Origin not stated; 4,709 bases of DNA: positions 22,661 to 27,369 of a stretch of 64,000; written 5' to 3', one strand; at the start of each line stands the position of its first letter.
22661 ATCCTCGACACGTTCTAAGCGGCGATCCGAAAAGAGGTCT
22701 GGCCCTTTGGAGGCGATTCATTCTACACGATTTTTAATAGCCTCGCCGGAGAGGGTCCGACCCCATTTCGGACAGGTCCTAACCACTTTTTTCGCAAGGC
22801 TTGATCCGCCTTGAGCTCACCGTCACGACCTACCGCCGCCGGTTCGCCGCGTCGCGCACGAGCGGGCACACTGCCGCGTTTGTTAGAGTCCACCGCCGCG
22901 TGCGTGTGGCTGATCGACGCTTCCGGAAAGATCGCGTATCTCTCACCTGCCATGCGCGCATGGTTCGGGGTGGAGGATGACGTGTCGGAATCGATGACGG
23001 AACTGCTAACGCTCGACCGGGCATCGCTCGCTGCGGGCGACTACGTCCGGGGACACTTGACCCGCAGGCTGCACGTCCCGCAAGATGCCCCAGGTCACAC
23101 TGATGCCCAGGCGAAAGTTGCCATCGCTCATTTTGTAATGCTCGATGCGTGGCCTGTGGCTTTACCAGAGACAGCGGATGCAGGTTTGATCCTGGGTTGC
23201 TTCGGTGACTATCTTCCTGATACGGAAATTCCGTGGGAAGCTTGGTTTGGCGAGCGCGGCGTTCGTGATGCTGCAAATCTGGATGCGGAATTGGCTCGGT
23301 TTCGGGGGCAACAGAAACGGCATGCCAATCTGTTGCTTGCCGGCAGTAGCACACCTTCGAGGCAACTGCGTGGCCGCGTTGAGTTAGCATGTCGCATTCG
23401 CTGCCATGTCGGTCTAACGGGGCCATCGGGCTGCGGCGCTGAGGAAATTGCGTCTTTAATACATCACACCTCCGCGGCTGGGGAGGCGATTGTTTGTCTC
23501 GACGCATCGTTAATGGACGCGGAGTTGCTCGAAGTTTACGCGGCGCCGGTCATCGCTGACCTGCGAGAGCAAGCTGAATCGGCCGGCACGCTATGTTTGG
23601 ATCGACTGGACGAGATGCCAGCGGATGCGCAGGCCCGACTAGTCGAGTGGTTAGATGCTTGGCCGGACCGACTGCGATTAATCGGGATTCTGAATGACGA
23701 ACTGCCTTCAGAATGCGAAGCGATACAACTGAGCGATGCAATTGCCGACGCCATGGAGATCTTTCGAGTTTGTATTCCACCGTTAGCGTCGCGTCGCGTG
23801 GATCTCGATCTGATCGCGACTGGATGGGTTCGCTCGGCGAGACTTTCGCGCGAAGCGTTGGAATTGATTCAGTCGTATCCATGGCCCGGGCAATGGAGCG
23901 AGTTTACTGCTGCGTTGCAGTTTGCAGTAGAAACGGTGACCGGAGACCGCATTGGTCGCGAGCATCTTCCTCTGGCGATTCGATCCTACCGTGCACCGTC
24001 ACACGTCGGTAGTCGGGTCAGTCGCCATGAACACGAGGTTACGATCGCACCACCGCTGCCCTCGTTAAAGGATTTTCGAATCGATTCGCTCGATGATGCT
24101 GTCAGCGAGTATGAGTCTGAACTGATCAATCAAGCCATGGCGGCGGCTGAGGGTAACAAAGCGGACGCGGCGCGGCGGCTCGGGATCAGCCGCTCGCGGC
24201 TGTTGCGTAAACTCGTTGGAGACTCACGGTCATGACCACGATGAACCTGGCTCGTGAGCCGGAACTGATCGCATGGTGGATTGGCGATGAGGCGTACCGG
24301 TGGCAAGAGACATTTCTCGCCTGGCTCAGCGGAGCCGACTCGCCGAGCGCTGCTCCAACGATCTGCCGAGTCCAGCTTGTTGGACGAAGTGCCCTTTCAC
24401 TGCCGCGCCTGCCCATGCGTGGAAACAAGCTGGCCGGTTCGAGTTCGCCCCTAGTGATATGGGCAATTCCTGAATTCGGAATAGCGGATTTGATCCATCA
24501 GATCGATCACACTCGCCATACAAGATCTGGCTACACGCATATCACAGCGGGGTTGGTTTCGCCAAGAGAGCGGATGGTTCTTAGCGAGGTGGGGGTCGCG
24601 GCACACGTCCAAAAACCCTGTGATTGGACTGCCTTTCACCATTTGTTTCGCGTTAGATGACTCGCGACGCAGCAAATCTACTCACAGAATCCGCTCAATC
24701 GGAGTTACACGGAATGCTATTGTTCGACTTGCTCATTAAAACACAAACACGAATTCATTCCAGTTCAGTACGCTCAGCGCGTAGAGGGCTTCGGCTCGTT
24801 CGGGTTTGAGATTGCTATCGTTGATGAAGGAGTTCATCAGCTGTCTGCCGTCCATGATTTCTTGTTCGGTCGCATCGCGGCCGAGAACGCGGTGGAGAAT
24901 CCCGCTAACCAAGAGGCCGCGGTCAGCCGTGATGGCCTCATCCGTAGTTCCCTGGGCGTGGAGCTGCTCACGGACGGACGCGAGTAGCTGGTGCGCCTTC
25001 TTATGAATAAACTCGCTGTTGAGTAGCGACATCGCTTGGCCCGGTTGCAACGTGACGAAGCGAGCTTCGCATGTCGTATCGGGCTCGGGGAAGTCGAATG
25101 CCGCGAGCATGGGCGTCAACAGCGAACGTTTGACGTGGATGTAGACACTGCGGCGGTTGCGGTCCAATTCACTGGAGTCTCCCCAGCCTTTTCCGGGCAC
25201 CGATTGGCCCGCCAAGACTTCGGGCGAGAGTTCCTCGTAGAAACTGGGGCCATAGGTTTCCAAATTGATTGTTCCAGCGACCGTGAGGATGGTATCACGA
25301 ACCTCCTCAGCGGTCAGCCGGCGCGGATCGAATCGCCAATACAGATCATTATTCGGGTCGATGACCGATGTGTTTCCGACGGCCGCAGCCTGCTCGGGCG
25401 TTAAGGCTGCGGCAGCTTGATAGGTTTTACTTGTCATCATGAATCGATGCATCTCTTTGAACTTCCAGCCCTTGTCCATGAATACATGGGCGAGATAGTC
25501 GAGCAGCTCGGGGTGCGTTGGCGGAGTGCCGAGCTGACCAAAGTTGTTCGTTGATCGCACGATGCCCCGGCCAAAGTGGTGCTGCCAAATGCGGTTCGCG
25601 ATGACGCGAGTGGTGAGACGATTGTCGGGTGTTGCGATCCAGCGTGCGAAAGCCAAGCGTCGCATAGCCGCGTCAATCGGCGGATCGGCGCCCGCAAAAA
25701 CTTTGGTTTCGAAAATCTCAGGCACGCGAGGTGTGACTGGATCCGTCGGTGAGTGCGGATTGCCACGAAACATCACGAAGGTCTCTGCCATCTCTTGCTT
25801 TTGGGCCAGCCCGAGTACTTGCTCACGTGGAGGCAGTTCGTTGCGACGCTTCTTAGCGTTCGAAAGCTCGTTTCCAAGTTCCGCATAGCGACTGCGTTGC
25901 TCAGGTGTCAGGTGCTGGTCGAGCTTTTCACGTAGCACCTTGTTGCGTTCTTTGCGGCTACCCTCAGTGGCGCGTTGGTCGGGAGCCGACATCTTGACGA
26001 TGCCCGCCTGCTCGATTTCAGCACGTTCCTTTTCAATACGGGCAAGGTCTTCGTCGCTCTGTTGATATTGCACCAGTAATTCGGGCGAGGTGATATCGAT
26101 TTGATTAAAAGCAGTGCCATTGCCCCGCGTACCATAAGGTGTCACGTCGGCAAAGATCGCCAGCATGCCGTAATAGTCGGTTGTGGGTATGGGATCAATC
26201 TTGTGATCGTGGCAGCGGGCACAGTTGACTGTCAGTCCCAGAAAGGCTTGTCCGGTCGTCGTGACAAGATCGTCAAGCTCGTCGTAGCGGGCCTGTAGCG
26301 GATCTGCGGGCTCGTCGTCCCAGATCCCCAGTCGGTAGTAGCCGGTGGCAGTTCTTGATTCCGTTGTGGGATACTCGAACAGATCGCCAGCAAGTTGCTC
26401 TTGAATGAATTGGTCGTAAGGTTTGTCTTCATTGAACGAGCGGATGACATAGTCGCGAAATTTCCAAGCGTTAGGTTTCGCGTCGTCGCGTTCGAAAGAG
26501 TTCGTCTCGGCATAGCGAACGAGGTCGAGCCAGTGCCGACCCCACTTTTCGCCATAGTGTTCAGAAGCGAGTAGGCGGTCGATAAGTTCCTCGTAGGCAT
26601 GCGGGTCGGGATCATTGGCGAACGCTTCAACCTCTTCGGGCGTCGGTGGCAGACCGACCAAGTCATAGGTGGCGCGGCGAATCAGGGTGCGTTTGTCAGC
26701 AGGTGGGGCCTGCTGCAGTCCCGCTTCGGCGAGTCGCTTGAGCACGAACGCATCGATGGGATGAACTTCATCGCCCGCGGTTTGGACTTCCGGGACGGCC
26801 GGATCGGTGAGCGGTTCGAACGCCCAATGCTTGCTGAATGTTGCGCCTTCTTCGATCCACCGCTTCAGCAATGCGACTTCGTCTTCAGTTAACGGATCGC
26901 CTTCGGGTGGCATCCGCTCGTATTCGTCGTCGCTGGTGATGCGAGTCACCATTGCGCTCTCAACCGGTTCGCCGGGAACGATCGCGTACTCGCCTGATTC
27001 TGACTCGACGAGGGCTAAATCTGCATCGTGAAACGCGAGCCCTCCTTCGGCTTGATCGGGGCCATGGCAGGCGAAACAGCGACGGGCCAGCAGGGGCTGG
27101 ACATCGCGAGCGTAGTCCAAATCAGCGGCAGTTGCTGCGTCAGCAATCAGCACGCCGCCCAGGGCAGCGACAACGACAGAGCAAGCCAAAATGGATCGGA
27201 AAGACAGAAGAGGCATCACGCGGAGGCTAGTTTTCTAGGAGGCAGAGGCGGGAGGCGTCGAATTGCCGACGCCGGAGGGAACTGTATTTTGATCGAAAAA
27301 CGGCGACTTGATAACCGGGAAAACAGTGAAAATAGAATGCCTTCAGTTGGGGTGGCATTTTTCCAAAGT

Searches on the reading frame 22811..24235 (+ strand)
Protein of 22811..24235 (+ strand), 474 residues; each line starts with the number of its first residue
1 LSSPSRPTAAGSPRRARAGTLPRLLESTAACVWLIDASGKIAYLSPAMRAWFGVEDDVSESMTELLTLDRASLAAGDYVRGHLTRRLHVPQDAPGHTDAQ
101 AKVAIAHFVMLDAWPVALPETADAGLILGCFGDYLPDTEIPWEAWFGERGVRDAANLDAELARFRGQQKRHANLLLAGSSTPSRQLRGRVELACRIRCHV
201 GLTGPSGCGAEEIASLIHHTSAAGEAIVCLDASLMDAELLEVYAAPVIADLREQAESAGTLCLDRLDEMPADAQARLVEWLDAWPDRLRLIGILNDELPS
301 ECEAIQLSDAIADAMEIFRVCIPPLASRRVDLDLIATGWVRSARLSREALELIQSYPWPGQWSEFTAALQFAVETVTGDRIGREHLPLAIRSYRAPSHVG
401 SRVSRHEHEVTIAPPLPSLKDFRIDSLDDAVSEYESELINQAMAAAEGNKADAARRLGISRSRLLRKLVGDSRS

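Call 5: search_protein_families(library=pfam, proteins=[window:22811-24235:+], max_evalue=0.001)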
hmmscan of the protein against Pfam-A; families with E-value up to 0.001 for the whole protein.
window:22811-24235:+ (474 aa): 4 families
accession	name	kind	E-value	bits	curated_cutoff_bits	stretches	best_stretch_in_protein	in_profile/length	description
PF14532.12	Sigma54_activ_2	-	1.5e-13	51.6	25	1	178-325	2-138/138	Sigma-54 interaction domain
PF02954.25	HTH_8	-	2.6e-10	40.3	22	1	432-468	3-39/42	Bacterial regulatory protein, Fis family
PF00158.32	Sigma54_activat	-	2.2e-07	31.1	20.2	0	177-241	2-67/168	Sigma-54 interaction domain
PF25601.1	AAA_lid_14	-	0.00013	22.2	27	1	343-395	27-79/87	AAA+ ATPase lid domain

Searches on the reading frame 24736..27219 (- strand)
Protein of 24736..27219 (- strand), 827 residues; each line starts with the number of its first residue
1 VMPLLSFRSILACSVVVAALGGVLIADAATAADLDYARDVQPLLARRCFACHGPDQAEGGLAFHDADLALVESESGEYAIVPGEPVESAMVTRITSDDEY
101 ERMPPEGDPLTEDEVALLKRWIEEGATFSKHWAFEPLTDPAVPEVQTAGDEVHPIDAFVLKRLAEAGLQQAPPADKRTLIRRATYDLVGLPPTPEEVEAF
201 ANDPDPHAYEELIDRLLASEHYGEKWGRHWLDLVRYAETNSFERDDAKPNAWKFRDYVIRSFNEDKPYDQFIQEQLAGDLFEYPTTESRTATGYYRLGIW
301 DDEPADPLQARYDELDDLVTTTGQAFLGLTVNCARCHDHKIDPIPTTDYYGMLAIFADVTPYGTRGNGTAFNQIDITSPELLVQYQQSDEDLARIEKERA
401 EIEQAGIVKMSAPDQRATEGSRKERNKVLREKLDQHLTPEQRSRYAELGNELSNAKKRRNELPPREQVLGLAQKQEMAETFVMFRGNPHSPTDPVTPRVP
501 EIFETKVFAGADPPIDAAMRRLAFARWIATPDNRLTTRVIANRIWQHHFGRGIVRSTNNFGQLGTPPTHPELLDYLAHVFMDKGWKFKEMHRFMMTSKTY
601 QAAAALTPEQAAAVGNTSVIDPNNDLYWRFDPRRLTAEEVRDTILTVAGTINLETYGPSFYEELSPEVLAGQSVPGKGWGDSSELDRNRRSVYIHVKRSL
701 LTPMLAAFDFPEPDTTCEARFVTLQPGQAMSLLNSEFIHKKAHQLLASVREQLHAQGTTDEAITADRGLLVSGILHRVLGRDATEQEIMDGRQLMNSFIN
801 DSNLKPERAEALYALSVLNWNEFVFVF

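Call 5: search_protein_families(library=pfam, proteins=[window:24736-27219:-], max_evalue=0.001)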
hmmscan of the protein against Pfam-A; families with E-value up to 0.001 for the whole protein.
window:24736-27219:- (827 aa): 5 families
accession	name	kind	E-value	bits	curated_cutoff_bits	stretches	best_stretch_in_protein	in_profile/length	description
PF07583.16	PSCyt2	-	6.3e-88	294.6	29.8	1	154-359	1-207/209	Protein of unknown function (DUF1549)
PF07587.16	PSD1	-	3.6e-79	266.1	28.5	1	520-792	1-241/244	Protein of unknown function (DUF1553)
PF07635.16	PSCyt1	-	2.2e-18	67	22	1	48-107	1-59/59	Planctomycete cytochrome C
PF13442.11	Cytochrome_CBB3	-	3.5e-06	27.7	27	0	38-122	4-68/68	Cytochrome C oxidase, cbb3-type, subunit III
PF00034.26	Cytochrom_C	-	0.00053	21.7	21.3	0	43-123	7-87/90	Cytochrome c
